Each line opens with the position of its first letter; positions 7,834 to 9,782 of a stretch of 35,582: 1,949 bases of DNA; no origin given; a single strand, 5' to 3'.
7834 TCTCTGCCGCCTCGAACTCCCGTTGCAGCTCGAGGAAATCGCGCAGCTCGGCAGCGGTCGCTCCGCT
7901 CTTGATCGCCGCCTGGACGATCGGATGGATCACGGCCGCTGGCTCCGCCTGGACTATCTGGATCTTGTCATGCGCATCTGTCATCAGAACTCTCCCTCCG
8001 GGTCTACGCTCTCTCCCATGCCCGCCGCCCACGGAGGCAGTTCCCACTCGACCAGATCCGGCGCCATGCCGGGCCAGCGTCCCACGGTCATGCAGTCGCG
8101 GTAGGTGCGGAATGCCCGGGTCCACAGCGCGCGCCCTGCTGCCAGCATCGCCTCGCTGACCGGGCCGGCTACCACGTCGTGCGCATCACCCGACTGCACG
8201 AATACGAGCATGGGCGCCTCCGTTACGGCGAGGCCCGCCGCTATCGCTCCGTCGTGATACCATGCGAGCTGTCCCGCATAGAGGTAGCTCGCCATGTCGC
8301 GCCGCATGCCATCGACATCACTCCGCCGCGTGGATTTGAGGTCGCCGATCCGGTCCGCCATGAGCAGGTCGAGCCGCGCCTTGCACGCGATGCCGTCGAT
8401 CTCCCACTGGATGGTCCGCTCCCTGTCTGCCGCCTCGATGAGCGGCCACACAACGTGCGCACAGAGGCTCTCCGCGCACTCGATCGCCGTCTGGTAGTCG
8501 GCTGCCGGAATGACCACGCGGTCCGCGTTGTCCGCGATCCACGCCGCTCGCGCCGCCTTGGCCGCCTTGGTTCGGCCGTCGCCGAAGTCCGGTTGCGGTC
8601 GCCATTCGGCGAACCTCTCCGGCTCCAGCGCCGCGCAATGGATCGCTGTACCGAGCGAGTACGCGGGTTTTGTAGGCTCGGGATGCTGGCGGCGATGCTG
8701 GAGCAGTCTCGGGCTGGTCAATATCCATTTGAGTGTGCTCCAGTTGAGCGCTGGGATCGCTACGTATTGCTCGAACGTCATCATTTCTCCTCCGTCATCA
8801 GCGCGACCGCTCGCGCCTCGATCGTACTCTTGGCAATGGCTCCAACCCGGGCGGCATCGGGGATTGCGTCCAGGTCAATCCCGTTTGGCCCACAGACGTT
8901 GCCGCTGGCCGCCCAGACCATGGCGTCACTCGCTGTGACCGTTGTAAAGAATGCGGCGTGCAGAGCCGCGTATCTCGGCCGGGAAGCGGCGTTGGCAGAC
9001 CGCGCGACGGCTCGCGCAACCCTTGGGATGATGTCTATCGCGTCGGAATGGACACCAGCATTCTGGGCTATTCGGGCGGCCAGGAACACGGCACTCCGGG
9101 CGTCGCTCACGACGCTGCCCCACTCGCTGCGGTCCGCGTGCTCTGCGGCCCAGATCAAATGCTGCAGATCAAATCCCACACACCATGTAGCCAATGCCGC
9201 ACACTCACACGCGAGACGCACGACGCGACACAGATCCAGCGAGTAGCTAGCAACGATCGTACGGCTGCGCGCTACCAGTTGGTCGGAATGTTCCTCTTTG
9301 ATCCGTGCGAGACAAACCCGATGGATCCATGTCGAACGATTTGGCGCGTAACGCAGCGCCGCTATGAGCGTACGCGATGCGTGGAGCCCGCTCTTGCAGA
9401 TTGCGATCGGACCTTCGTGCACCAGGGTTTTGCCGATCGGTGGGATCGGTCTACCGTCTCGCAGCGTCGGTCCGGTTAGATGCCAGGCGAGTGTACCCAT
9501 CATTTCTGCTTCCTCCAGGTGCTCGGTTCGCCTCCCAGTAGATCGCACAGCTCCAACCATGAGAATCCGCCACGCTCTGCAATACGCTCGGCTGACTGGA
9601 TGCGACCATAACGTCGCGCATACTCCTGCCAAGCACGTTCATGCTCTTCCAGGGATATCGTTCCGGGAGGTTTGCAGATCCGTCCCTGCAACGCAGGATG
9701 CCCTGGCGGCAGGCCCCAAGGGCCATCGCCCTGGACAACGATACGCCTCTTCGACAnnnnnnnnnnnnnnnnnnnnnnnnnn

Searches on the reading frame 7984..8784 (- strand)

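Call 54: search_protein_families(library=pfam, proteins=[window:7984-8784:-], max_evalue=0.001)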
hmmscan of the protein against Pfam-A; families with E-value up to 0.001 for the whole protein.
window:7984-8784:- (266 aa): 1 family
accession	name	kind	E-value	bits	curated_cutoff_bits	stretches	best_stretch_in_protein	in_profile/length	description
PF12684.13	DUF3799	-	2.3e-14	54.2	26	1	16-240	3-223/233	PDDEXK-like domain of unknown function (DUF3799)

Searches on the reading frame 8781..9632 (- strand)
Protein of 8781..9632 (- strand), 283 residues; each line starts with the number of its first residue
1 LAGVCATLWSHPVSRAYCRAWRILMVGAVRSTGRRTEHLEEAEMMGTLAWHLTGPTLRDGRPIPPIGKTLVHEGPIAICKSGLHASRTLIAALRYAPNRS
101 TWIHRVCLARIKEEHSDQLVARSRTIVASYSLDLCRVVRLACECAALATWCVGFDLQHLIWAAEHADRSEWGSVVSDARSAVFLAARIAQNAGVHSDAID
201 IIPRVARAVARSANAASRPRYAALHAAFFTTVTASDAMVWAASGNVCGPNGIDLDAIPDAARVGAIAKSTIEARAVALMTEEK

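Call 54: search_protein_families(library=pfam, proteins=[window:8781-9632:-], max_evalue=0.001)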
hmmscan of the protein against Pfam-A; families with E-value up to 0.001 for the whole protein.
window:8781-9632:- (283 aa): 1 family
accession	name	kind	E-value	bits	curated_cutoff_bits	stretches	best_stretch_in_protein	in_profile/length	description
PF24703.2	DUF7666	-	9.7e-07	29.6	27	1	65-132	19-89/95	Domain of unknown function (DUF7666)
